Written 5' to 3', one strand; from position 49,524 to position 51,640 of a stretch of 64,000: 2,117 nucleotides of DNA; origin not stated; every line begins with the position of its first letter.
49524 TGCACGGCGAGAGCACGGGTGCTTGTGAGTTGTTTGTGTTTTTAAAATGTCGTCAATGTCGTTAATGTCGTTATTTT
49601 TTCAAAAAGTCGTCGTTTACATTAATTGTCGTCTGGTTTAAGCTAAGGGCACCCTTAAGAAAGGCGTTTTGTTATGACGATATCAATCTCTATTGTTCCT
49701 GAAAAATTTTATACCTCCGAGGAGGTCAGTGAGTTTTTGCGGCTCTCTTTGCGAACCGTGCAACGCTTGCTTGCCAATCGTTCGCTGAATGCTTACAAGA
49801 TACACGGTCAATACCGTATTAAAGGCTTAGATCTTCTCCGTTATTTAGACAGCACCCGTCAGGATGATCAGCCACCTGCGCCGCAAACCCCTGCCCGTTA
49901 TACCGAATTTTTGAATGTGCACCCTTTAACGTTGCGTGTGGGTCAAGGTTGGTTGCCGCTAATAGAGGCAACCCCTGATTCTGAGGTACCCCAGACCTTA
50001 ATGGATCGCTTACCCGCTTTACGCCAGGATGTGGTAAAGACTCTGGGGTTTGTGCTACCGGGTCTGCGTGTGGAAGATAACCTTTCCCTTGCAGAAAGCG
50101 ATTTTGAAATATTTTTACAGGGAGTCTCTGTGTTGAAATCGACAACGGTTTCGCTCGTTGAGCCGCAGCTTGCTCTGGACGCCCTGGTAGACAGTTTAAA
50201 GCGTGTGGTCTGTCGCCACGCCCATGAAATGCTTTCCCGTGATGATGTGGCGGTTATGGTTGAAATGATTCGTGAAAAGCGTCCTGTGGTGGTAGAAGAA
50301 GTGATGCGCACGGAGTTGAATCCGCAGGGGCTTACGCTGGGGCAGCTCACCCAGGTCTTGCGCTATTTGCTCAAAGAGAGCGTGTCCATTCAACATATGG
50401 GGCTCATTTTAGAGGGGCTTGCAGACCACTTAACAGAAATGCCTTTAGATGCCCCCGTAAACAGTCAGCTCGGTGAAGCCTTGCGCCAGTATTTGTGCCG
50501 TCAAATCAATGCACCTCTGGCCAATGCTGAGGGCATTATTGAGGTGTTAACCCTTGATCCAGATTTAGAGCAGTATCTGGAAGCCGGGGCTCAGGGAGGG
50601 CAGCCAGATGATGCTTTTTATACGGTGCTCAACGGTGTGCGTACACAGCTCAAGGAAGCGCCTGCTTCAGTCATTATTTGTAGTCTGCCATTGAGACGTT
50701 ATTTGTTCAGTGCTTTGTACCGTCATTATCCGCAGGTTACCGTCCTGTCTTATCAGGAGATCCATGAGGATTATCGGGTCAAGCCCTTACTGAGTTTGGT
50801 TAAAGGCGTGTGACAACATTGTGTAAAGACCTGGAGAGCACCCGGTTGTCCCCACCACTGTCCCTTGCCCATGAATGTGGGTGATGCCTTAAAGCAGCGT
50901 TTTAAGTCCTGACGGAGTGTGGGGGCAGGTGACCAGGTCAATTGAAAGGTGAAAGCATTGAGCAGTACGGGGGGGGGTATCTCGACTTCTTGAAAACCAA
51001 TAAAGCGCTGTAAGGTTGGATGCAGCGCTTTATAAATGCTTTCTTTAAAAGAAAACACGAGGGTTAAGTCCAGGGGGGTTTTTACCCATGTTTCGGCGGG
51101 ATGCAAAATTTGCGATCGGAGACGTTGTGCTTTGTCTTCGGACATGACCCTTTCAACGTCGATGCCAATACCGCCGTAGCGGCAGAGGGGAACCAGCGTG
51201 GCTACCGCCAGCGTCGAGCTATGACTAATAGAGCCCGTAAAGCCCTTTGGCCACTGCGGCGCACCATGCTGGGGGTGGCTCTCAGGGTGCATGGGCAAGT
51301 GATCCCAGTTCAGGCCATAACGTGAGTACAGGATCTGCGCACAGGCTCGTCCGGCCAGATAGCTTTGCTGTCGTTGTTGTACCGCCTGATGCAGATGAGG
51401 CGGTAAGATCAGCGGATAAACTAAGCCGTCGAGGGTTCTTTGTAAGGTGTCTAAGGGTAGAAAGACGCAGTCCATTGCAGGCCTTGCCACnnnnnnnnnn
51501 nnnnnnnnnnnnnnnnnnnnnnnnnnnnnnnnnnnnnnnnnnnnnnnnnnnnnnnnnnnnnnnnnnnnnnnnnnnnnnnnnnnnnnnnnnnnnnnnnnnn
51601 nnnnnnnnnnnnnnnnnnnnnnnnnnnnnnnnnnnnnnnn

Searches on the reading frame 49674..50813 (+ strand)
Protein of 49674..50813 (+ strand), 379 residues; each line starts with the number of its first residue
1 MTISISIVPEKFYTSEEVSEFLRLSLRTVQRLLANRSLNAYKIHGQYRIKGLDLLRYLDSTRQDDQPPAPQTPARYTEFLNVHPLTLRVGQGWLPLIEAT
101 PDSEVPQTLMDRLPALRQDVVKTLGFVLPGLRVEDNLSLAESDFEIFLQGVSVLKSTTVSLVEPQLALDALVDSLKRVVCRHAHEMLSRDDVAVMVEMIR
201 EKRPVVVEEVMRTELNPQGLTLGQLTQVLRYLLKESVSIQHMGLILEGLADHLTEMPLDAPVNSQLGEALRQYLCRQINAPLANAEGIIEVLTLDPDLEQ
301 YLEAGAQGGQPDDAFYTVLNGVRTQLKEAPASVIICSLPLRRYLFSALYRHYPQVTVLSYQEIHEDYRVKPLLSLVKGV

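Call 71: search_protein_families(library=pfam, proteins=[window:49674-50813:+], max_evalue=0.00001)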
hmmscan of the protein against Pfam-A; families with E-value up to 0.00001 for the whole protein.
window:49674-50813:+ (379 aa): 2 families
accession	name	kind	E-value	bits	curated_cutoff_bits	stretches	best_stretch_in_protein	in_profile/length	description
PF00771.25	FHIPEP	-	9e-44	150.5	29.1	2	170-366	456-655/657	FHIPEP family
PF12728.13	HTH_17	-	2.8e-11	44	27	1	12-60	1-49/51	Helix-turn-helix domain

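Call 74: search_solved_structures(query=window:49674-50813:+, max_evalue=0.001, show_alignments=1)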
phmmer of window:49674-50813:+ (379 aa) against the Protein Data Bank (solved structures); distinct sequences matched with E-value up to 0.001: 21.
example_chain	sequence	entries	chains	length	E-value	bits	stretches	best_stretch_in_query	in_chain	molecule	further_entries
3mix_A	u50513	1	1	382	2.6e-29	105.8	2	176-370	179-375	Flagellar biosynthesis protein flhA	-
12dv_B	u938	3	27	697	2.2e-17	66.6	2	173-302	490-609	Flagellar biosynthesis protein FlhA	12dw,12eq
6wa6_A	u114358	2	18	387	6.1e-16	61.9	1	168-372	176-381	Low calcium response locus protein D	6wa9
3myd_A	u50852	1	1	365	3.4e-13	52.8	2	174-303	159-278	Flagellar biosynthesis protein flhA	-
6ch2_A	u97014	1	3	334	4.3e-13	52.5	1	172-370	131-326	Flagellar biosynthesis protein FlhA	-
6ch1_A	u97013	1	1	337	4.5e-13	52.4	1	172-370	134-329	Flagellar biosynthesis protein FlhA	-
6ai2_A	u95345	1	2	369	4.7e-13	52.4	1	172-370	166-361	Flagellar biosynthesis protein FlhA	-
6ai0_A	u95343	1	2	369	4.7e-13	52.4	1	172-370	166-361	Flagellar biosynthesis protein FlhA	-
7ctn_A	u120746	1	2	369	4.8e-13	52.3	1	172-370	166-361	Flagellar biosynthesis protein FlhA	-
6ch3_A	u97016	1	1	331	5.7e-13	52.1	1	172-370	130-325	Flagellar biosynthesis protein FlhA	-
3a5i_A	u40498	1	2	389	6.1e-13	52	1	172-370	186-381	Flagellar biosynthesis protein flhA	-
6ai3_A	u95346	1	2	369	6.4e-13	51.9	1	174-370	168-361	Flagellar biosynthesis protein FlhA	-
6ai1_A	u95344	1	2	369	7.8e-13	51.6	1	173-370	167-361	Flagellar biosynthesis protein FlhA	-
36hw_A2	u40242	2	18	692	5.5e-12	48.8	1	173-370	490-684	Flagellar biosynthesis protein FlhA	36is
7qij_AA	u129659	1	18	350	7.4e-09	38.6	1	175-372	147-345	Low calcium response locus protein D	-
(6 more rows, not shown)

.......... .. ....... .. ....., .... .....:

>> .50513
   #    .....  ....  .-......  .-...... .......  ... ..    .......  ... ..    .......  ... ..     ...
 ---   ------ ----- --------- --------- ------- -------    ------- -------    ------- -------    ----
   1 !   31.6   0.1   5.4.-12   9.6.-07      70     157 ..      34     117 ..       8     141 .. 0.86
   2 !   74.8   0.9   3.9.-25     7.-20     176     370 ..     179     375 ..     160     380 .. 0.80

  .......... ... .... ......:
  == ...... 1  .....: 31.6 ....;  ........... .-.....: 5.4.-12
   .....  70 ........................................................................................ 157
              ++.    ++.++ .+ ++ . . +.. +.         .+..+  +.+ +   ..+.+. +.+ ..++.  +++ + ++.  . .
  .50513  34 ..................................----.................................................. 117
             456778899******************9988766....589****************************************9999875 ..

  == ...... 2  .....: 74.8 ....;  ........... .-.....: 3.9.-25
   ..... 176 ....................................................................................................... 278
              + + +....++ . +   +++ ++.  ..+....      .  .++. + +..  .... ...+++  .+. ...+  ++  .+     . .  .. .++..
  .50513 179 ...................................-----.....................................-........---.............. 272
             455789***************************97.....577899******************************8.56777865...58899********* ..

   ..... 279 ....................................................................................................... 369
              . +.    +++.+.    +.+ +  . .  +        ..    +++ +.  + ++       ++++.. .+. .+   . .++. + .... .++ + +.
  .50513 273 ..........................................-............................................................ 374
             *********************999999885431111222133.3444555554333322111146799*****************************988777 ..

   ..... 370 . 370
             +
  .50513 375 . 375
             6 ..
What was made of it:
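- On Flagellin / flagellar axial proteins: The one related gene found is a soluble HTH-FlhA_C (calls 71, 74).
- Checked: ORF 49674-50813 encodes an HTH fused to a complete FlhA/SctV cytoplasmic domain (calls 71, 74).
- The window encodes a complete FlhA/SctV cytoplasmic domain fused to an HTH (FHIPEP E = 9e-44; B. subtilis FlhA_C E = 2.6e-29; calls 71, 74).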

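Call 101: find_related_loci(query=window:49674-50813:+, collection=metagenome_contigs, flank=10000)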
Query window:49674-50813:+ (379 aa) in metagenome_contigs; peptide patterns used: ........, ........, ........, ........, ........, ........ (x = any residue, [..] = any of these).
87 stretches matched a pattern, but none encodes a relative of the query by tblastn (E <= 1e-3).
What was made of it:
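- Tried and rejected: A metagenome scan for relatives of the HTH-FlhA_C protein found none (call 101).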

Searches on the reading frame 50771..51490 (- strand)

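Call 71: search_protein_families(library=pfam, proteins=[window:50771-51490:-], max_evalue=0.00001)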
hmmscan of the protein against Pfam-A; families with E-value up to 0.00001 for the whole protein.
window:50771-51490:- (239 aa): 2 families
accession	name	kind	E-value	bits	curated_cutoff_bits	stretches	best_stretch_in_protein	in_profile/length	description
PF17837.6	4PPT_N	-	4e-17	62.5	27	1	33-98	6-66/68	4'-phosphopantetheinyl transferase N-terminal domain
PF01648.25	ACPS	-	1.1e-10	42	25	1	107-174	1-79/111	4'-phosphopantetheinyl transferase superfamily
